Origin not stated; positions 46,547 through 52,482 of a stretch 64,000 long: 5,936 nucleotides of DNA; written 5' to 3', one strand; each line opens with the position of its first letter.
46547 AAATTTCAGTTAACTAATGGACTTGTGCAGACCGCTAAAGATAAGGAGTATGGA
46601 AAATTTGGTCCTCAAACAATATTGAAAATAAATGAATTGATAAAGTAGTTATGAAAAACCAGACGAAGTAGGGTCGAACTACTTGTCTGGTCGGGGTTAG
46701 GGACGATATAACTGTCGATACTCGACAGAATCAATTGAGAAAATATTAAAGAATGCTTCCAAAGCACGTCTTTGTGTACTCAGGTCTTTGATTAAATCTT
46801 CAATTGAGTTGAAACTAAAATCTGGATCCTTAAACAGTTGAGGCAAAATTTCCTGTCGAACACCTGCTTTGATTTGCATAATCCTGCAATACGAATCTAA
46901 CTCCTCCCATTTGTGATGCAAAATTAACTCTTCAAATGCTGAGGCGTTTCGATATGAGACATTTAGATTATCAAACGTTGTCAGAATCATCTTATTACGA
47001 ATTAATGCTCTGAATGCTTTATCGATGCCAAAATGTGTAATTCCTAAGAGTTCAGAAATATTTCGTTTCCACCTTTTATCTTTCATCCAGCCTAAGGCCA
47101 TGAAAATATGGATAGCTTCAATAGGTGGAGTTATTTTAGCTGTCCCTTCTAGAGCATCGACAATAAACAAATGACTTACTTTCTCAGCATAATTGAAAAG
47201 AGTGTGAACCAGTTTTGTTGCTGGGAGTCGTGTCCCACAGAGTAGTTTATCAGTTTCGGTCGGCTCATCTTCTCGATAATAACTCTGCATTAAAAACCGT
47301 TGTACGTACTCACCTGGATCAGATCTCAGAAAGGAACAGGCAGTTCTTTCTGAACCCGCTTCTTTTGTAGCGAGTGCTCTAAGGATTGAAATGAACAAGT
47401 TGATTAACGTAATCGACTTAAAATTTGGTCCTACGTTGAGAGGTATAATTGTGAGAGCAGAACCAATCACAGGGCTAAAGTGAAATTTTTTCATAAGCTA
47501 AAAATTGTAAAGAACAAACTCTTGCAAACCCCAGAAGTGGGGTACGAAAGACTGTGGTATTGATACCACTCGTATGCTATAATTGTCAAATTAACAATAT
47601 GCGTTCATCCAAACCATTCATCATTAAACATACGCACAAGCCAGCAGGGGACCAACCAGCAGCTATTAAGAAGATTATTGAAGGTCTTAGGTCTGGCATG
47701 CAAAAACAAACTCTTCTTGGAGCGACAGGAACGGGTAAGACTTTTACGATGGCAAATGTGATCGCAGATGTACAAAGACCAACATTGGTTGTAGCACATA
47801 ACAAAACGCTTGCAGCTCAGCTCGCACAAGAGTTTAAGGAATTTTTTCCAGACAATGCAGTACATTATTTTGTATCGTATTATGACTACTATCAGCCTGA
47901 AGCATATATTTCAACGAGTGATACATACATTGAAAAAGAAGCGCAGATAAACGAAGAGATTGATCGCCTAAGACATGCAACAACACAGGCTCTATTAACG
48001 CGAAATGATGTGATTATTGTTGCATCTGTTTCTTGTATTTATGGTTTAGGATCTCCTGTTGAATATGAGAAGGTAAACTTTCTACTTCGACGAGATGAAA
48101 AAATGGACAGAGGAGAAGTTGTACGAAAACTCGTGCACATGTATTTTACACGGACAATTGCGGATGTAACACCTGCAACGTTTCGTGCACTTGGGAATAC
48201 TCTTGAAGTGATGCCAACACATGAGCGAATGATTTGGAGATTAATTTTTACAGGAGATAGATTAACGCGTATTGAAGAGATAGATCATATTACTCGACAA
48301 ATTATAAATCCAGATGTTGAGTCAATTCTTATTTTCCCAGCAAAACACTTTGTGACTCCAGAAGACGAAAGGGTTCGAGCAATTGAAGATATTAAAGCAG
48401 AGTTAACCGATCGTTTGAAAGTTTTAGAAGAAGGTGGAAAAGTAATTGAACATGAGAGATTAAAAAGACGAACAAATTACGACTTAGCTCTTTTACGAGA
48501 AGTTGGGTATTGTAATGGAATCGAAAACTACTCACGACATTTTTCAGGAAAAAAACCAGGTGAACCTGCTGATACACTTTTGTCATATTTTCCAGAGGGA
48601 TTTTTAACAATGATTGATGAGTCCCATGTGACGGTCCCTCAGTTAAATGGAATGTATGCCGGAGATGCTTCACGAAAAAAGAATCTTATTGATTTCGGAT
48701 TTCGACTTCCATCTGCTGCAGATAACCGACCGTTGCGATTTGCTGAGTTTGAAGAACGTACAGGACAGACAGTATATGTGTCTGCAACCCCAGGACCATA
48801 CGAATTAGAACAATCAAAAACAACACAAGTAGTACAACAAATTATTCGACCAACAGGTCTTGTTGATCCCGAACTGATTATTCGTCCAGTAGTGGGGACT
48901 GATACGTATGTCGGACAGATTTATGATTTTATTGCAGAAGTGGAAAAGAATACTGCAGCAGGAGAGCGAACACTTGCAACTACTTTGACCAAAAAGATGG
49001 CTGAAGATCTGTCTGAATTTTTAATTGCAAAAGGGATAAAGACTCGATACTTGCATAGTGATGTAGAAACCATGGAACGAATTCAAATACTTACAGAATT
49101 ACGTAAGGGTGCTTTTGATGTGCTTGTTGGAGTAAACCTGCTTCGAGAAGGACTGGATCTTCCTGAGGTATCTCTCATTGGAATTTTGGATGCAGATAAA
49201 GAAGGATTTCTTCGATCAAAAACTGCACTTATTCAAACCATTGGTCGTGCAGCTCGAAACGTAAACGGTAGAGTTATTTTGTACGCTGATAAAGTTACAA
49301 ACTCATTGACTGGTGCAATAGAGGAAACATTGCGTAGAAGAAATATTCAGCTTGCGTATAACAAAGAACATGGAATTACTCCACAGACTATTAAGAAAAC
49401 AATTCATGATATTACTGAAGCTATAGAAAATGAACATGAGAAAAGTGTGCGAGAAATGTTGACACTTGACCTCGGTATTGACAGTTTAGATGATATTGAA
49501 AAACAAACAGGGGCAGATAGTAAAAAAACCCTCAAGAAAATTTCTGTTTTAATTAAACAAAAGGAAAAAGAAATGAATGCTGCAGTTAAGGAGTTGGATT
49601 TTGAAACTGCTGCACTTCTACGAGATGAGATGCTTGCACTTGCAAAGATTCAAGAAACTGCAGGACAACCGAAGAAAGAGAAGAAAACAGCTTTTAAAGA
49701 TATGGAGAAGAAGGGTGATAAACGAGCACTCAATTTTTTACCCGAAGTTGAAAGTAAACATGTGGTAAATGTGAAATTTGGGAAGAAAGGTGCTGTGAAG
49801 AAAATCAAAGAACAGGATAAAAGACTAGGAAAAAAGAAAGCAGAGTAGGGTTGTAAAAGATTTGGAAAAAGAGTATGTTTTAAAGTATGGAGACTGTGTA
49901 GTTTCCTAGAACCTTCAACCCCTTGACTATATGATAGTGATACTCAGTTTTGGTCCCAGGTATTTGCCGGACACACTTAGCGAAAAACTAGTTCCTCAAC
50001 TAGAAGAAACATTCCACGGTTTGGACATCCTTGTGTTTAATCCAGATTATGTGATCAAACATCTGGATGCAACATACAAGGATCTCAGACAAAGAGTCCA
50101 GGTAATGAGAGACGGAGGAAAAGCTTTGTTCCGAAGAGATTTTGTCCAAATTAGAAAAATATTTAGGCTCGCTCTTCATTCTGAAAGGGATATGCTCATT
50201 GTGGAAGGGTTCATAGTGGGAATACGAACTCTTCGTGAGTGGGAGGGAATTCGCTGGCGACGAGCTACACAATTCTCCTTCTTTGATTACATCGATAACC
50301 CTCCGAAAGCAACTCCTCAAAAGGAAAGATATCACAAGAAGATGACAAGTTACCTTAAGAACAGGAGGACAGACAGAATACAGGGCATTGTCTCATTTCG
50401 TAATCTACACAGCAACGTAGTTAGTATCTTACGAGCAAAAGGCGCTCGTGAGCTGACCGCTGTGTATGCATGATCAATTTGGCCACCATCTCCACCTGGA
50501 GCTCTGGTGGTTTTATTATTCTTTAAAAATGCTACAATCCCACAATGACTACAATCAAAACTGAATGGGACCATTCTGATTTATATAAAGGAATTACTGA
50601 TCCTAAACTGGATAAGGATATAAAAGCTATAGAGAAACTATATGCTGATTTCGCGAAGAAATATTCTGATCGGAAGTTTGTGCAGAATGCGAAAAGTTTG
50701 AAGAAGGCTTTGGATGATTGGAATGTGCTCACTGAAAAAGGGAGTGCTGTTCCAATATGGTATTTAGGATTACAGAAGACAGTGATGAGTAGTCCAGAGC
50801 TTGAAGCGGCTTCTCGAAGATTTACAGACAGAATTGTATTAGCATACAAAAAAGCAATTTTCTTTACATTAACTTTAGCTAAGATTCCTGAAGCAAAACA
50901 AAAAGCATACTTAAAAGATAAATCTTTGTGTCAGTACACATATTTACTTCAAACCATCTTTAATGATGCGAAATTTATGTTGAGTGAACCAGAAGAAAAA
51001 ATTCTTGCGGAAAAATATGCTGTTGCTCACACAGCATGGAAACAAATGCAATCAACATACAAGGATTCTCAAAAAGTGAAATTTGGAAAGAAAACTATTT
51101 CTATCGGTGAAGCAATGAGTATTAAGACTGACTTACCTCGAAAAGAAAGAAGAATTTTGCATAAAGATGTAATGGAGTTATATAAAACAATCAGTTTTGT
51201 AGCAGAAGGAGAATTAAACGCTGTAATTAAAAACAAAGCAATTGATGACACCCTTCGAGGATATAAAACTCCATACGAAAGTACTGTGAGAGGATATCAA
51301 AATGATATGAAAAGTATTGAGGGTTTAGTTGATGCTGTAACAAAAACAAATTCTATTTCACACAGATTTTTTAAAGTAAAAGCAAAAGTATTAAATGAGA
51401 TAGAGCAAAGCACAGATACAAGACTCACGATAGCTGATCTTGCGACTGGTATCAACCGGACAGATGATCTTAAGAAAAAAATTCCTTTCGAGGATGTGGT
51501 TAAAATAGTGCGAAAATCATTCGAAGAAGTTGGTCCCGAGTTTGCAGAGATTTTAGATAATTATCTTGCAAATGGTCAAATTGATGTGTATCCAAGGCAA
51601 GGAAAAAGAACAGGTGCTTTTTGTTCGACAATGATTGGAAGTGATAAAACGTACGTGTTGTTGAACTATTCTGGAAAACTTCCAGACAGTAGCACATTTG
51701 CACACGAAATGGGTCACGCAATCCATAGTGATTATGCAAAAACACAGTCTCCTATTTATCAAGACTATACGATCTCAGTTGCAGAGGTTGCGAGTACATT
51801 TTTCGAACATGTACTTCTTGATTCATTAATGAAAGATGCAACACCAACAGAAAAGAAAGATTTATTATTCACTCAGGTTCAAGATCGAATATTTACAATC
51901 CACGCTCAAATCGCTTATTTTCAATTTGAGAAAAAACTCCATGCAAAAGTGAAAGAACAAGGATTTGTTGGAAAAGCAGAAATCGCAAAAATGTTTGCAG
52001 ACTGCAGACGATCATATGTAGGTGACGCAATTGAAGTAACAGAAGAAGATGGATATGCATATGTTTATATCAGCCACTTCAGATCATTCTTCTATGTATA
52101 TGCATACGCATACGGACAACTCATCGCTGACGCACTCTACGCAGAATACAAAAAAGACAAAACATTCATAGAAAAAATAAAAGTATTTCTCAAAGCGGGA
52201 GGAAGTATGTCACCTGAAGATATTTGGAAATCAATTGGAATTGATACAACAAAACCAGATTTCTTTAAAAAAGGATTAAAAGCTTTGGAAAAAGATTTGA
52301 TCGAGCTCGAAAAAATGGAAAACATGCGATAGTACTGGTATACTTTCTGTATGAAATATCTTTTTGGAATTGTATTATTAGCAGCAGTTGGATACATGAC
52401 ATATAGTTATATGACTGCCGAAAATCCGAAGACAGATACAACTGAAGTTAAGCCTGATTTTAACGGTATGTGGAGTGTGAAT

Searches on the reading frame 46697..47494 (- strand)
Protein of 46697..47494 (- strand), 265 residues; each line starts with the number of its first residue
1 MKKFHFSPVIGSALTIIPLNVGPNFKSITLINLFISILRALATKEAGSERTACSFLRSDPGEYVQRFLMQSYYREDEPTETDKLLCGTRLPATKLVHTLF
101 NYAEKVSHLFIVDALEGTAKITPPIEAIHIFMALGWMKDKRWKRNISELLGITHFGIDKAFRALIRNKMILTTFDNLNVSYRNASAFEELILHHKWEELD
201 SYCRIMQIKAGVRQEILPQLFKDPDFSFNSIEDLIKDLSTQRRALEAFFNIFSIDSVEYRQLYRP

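Call 10: search_protein_families(library=pfam, proteins=[window:46697-47494:-], max_evalue=0.01)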
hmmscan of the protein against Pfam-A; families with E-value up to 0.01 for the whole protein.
window:46697-47494:- (265 aa): 0 families

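Call 14: find_encoding_contigs(protein=window:46697-47494:-, flank=10000, max_places=10)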
Protein window:46697-47494:- (265 aa): 1 contig read that carries it; 1 place shown.
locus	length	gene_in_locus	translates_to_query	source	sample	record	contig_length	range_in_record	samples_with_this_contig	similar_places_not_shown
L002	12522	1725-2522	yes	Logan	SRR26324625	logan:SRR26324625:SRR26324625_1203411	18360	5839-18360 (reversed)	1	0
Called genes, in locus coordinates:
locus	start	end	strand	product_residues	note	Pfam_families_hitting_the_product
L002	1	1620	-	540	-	?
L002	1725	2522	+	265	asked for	-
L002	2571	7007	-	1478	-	PF16655:PhoD_N (faint), PF16656:Pur_ac_phosph_N, PF23376:Fn3_VIN3 (faint), PF25059:FN3_DSCAM-DSCAML_C (faint), PF00041:fn3 (weak), PF06977:SdiA-regulated, PF16656:Pur_ac_phosph_N, PF01471:PG_binding_1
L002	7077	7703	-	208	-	PF09335:VTT_dom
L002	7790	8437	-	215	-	PF00406:ADK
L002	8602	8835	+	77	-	PF00462:Glutaredoxin, PF13417:GST_N_3 (weak), PF13409:GST_N_2 (weak)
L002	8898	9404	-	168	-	-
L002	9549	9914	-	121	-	PF02482:Ribosomal_S30AE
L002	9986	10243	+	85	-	-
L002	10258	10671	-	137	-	PF08327:AHSA1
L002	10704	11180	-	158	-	-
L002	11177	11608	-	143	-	-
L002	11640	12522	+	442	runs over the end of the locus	PF02518:HATPase_c, PF14501:HATPase_c_5 (weak)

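Call 48: list_cluster_members(proteins=[P0001, P0097, window:46697-47494:-])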
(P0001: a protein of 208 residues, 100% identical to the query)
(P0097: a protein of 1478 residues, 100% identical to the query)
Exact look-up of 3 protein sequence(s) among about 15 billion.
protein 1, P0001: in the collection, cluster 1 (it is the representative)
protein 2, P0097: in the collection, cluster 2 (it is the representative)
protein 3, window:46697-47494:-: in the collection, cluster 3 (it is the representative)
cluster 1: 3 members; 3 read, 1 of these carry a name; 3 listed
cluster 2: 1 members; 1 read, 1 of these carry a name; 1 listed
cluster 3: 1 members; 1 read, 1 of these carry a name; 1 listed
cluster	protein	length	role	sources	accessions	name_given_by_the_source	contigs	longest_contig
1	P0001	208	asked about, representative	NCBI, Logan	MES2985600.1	MAG: DedA family protein [Patescibacteria group bacterium]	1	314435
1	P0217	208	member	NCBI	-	-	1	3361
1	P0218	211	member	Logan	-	-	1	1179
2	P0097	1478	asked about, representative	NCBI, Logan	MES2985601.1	MAG: fibronectin type III domain-containing protein [Patescibacteria group bacterium]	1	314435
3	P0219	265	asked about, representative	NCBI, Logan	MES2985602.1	MAG: hypothetical protein V4686_00570 [Patescibacteria group bacterium]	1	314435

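Call 59: search_protein_families(library=pfam, proteins=[window:46697-47494:-], max_evalue=10)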
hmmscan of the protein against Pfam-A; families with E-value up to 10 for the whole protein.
window:46697-47494:- (265 aa): 0 families

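Call 60: search_protein_families(library=phrogs, proteins=[window:46697-47494:-], max_evalue=0.1)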
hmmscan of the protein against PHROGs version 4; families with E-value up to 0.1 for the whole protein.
window:46697-47494:- (265 aa): 1 family
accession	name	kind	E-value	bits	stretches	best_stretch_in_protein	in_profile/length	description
phrog_856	-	unknown function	0.058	14.7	0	172-227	14-69/99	-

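Call 69: find_homologous_proteins(query=window:46697-47494:-, max_evalue=0.001)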
Query window:46697-47494:- (265 aa): 1 proteins with E <= 0.001 among 392 candidates.
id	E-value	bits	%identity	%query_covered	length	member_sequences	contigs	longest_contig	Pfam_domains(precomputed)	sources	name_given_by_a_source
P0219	6.6e-174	594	100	100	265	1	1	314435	-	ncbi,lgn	ncbi:MAG: hypothetical protein V4686_00570 [Patescibacteria group bacterium]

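Call 74: predict_structure(protein=window:46697-47494:-)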
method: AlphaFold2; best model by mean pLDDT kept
length: 265 residues; sequences in the alignment: 1
mean_pLDDT: 36.0   pTM: 0.23
mean pLDDT of the five models: 36.0, 35.0, 34.6, 32.9, 31.2
residues with pLDDT >= 90: 0; 70-90: 0; 50-70: 2; < 50: 263
segments of 3 or more residues with pLDDT < 50: 1-139, 141-196, 198-265
pLDDT, mean of each block of 10 residues (from residue 1): 21 25 32 39 35 34 38 36 32 36 37 33 39 42 45 43 39 29 36 45 38 38 40 38 37 33 30
secondary structure, 60 per line:
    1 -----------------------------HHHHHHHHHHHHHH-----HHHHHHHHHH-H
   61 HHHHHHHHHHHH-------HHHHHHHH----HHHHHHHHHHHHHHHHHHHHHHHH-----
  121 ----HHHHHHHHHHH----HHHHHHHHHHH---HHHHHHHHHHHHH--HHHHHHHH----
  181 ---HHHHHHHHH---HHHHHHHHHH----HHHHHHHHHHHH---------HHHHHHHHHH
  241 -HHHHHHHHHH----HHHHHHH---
elements in order: H30-43 H49-58 H60-72 H80-87 H92-115 H125-135 H140-150 H154-166 H169-176 H184-192 H196-205 H210-221 H231-240 H242-251 H256-262
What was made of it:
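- Tried and rejected: The single-sequence AlphaFold model was unusable, with pLDDT 36 (call 74), so I ran no fold search.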

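Call 76: search_protein_representatives(protein=window:46697-47494:-)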
Query: 265 residues. Proteins with E-value up to 0.001 (for the whole library): 1; up to 1e-10: 1; up to 1e-30: 1. The best 1 are listed.
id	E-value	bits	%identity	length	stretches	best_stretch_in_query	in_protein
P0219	2.1e-174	594.3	100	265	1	1-265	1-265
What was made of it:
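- On Site-specific integrative element (tyrosine or serine recombinase, att-flanked): ORF265 has no detectable family (calls 59, 60, 69 and 76).
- Tried and rejected: No homologue turned up in the 5.8-billion or 1.8-billion protein searches (calls 69 and 76).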

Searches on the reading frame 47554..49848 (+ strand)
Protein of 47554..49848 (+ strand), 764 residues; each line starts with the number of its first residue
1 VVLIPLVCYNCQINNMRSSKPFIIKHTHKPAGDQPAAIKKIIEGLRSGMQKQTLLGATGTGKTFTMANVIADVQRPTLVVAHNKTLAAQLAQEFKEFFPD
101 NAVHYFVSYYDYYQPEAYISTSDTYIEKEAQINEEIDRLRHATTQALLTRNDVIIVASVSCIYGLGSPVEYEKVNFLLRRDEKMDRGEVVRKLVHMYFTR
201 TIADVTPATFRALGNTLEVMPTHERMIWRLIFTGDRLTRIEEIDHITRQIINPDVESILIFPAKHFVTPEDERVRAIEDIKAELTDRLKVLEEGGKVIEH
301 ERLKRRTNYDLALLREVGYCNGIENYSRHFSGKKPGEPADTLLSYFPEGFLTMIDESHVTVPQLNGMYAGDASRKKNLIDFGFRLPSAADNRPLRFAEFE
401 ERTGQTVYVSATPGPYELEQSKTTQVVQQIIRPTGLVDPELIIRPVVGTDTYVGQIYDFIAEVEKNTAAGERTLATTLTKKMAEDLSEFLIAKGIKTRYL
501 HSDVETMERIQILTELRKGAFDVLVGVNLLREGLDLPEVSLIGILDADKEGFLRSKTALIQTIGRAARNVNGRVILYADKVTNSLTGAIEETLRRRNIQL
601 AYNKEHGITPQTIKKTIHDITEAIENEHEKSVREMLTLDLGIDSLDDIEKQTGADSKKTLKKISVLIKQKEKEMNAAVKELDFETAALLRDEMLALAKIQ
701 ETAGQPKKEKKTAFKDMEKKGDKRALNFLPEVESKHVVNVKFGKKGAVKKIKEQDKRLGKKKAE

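Call 10: search_protein_families(library=pfam, proteins=[window:47554-49848:+], max_evalue=0.01)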
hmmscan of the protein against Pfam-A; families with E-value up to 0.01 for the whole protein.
window:47554-49848:+ (764 aa): 8 families
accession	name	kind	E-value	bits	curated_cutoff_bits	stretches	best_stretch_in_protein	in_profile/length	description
PF12344.14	UvrB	-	2.1e-21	75.9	27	1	576-617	1-42/43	Ultra-violet resistance protein B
PF00271.37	Helicase_C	-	4.4e-19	69.2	23.5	1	463-569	10-109/110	Helicase conserved C-terminal domain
PF17757.6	UvrB_inter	-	1.4e-17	64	22.9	1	178-266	3-91/91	UvrB interaction domain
PF04851.21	ResIII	-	7.1e-14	52.5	22.5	1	31-156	5-131/164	Type III restriction enzyme, res subunit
PF02151.25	UVR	-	1.3e-08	34.7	21.5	1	666-698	3-35/36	UvrB/uvrC motif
PF00270.35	DEAD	-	6.6e-05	23.1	26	1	34-106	4-79/167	DEAD/DEAH box helicase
PF13604.12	AAA_30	-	0.00039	20.7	27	1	33-95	5-67/191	AAA domain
PF13401.12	AAA_22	-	0.0094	16.7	27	0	54-155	10-89/130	AAA domain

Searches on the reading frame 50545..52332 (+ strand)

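Call 90: search_protein_families(library=pfam, proteins=[window:50545-52332:+], max_evalue=0.00001)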
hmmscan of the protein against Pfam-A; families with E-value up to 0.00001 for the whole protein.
window:50545-52332:+ (595 aa): 2 families
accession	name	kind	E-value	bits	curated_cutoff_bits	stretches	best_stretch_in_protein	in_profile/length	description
PF01432.26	Peptidase_M3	-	6.7e-41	141.5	27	1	224-578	35-455/457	Peptidase family M3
PF08439.15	Peptidase_M3_N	-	1.7e-10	41.4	25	1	111-169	2-61/70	Oligopeptidase F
